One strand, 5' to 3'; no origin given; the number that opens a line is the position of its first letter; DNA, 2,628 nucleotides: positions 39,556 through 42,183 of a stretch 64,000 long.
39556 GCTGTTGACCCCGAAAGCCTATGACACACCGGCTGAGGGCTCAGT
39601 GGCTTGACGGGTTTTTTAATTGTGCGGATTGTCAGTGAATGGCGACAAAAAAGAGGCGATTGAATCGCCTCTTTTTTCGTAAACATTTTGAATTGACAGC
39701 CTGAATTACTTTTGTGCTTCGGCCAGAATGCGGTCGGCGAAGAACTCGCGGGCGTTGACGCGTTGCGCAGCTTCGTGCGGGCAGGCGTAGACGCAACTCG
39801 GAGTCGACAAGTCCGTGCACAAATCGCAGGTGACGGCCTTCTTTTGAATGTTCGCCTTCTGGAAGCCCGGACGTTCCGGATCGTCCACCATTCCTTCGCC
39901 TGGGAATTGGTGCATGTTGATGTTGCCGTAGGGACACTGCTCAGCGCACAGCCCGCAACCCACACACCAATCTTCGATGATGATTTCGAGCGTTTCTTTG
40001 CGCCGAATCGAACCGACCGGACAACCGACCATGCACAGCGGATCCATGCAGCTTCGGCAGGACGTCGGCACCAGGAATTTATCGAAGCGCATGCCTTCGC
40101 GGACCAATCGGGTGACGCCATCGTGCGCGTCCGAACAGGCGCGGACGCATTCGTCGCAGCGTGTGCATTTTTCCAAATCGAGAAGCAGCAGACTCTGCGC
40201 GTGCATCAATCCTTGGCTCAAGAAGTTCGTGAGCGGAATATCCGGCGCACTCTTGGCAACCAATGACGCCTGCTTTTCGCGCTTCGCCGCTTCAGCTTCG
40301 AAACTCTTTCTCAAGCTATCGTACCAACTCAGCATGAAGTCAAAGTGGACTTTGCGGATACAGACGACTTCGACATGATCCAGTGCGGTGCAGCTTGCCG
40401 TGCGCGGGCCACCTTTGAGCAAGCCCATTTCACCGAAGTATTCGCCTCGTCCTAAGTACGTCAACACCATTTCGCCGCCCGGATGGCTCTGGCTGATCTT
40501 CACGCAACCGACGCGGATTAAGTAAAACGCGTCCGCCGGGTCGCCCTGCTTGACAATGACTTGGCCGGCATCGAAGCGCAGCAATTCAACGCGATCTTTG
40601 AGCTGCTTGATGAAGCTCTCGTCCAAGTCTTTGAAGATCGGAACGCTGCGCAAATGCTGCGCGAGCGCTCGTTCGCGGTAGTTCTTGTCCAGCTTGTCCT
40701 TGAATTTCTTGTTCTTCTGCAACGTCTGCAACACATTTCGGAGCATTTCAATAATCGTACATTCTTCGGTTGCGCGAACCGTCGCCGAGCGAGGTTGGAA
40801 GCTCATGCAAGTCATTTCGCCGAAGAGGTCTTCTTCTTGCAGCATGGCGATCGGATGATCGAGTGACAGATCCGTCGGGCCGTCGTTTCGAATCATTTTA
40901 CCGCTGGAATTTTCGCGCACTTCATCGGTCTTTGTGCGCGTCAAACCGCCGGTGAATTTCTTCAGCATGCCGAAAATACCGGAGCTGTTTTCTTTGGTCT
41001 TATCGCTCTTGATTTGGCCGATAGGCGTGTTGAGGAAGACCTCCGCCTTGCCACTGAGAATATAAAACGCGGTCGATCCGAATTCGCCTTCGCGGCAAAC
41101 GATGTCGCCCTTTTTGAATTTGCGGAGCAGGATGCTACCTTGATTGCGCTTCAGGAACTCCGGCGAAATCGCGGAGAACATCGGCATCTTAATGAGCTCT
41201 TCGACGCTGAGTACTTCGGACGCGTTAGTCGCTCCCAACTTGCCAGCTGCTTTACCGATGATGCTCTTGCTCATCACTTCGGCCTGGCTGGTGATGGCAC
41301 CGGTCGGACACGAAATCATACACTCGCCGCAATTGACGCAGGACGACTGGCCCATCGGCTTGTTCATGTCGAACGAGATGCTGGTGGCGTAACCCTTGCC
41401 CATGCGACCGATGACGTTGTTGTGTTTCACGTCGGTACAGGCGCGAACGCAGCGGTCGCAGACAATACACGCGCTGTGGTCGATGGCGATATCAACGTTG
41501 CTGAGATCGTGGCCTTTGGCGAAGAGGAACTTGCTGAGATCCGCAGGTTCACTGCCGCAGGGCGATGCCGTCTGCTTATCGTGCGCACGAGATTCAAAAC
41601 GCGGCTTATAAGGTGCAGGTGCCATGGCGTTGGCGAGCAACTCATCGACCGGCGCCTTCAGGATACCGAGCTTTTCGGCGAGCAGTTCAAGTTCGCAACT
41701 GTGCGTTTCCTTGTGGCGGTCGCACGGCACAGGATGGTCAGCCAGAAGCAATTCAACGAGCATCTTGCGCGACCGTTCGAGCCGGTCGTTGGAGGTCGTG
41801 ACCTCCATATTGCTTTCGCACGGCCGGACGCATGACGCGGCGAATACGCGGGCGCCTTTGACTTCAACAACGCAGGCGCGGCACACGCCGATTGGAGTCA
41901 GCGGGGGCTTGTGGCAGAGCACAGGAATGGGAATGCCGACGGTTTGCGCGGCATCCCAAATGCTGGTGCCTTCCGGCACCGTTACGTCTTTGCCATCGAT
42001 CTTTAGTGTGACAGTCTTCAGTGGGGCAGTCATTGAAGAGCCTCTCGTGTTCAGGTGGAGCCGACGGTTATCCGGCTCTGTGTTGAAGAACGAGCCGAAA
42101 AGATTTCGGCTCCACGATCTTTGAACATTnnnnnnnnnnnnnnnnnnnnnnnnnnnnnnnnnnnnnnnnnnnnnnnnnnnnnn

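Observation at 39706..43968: NuoE-NuoF fusion plus a NuoG-like Fe-S protein carrying two cyclic-nucleotide-binding domains, with no catalytic partner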

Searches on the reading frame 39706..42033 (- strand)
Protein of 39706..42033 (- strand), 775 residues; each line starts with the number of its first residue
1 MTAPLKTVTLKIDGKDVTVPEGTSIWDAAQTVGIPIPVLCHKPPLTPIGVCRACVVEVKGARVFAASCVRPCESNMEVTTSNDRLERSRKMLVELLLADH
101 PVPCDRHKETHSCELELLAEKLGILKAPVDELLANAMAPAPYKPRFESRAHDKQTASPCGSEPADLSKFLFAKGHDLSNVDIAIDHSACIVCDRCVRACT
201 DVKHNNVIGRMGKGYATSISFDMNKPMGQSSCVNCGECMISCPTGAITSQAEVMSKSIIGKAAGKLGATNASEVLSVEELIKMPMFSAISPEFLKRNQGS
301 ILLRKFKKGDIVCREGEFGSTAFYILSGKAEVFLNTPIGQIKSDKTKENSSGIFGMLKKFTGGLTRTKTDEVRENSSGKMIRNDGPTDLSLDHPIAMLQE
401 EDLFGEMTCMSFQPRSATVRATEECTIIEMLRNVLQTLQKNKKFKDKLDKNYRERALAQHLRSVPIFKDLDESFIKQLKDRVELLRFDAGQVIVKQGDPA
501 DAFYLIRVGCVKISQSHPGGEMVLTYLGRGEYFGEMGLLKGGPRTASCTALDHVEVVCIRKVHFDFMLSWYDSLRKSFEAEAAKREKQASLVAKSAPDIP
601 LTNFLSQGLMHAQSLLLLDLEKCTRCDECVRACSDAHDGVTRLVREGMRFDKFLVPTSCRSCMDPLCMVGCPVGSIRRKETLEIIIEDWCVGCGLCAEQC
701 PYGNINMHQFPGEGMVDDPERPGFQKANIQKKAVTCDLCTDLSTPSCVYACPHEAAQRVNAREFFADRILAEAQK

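Call 3: search_protein_families(library=pfam, proteins=[window:39706-42033:-], max_evalue=0.1)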
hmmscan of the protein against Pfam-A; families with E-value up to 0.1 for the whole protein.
window:39706-42033:- (775 aa): 19 families
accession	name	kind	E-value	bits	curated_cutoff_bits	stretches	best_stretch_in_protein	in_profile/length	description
PF00027.35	cNMP_binding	-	2.5e-40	136.8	27.5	3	486-568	3-86/89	Cyclic nucleotide-binding domain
PF13510.11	Fer2_4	-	6.8e-20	71.3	22.8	1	6-82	2-81/82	2Fe-2S iron-sulfur cluster binding domain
PF00037.32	Fer4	-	2.5e-14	52.8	21.1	3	684-705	2-23/24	4Fe-4S binding domain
PF12838.12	Fer4_7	-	1.3e-13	51.6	27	3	189-246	2-52/52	4Fe-4S dicluster domain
PF12837.12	Fer4_6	-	8.2e-13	48.1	25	2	230-247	7-24/24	4Fe-4S binding domain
PF13187.11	Fer4_9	-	1.2e-12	48.1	27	4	188-247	1-52/52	4Fe-4S dicluster domain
PF14697.11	Fer4_21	-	4.5e-11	43.2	35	4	183-247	2-57/59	4Fe-4S dicluster domain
PF13484.11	Fer4_16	-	2.1e-09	38.5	30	2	232-259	2-30/66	4Fe-4S double cluster binding domain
PF13237.11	Fer4_10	-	5.1e-09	36.4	25.5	4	182-243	2-53/53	4Fe-4S dicluster domain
PF13183.11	Fer4_8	-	3.6e-07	31.1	27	2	187-245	3-67/68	4Fe-4S dicluster domain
PF12797.12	Fer4_2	-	3.7e-07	30.1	24.5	2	685-702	5-22/22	4Fe-4S binding domain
PF12800.12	Fer4_4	-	1.5e-06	28.4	24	3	688-703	2-17/17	4Fe-4S binding domain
PF13534.11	Fer4_17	-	2.7e-06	28.2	22.2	2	188-245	1-59/61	4Fe-4S dicluster domain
PF22117.2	Fer4_Nqo3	-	1.6e-05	25.5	27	1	182-248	4-67/67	NADH-quinone oxidoreductase subunit 3, ferredoxin-like domain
PF13247.11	Fer4_11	-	6.4e-05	23.5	26.2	1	653-706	4-60/100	4Fe-4S dicluster domain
PF10588.14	NADH-G_4Fe-4S_3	-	0.00062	19.7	27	1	89-125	1-37/40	NADH-ubiquinone oxidoreductase-G iron-sulfur binding region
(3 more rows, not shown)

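Call 4: search_protein_families(library=ncbifam, proteins=[window:39706-42033:-], max_evalue=0.01)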
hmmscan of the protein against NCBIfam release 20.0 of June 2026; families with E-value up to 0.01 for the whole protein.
window:39706-42033:- (775 aa): 80 families (the best 25 are shown)
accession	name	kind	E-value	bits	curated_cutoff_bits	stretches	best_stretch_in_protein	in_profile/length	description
NF040763.1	FeFe_hydrog_A6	exception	4.7e-55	187.1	765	3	8-131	1-124/571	NADH-dependent [FeFe] hydrogenase, group A6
NF005745.0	PRK07569.1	equivalog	3.4e-43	147.7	333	2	6-127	2-123/238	bidirectional hydrogenase complex protein HoxU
TIGR01973.1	NuoG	equivalog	7.7e-28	97.6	470.05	2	10-115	1-106/606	NADH-quinone oxidoreductase subunit NuoG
NF005895.0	PRK07860.1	equivalog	5.6e-26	90.8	802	2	4-105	14-117/811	NADH-quinone oxidoreductase subunit G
NF040762.1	Hydr_FeFe_Clost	exception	2.5e-23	82.5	900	2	9-118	2-111/572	ferredoxin hydrogenase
NF009454.0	PRK12814.1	equivalog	3.6e-19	68.6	916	1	6-110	2-106/657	putative NADPH-dependent glutamate synthase small subunit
TIGR02512.1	FeFe_hydrog_A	subfamily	8.8e-19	67.6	405.95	2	182-254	2-74/375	[FeFe] hydrogenase, group A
NF041163.2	encap_f2b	equivalog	1.5e-18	67.2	400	1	452-590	64-205/450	family 2B encapsulin nanocompartment shell protein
NF006305.0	PRK08493.1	equivalog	1.9e-18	66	591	1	8-122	2-114/819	NADH-quinone oxidoreductase subunit G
TIGR04105.1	FeFe_hydrog_B1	subfamily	3.1e-18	65.7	450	2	651-755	105-204/462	monomeric [FeFe] hydrogenase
NF008732.0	PRK11753.1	equivalog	7.4e-18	64.8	266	1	473-590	14-133/214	cAMP-activated global transcriptional regulator CRP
NF058543.1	ActPatMycb56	equivalog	7.3e-17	61.2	460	1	466-568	3-105/317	acetyltransferase Pat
NF045766.1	PhenlGlyoxDHPadI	equivalog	9e-14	51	700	1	611-765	2-142/443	NADH-dependent phenylglyoxylate dehydrogenase subunit beta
TIGR03896.1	cyc_nuc_ocin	subfamily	3.3e-13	49.7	161.05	1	458-568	136-248/317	bacteriocin-type transport-associated protein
NF038355.1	FDH3_beta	equivalog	1.9e-11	44.4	240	1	616-714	5-107/180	formate dehydrogenase FDH3 subunit beta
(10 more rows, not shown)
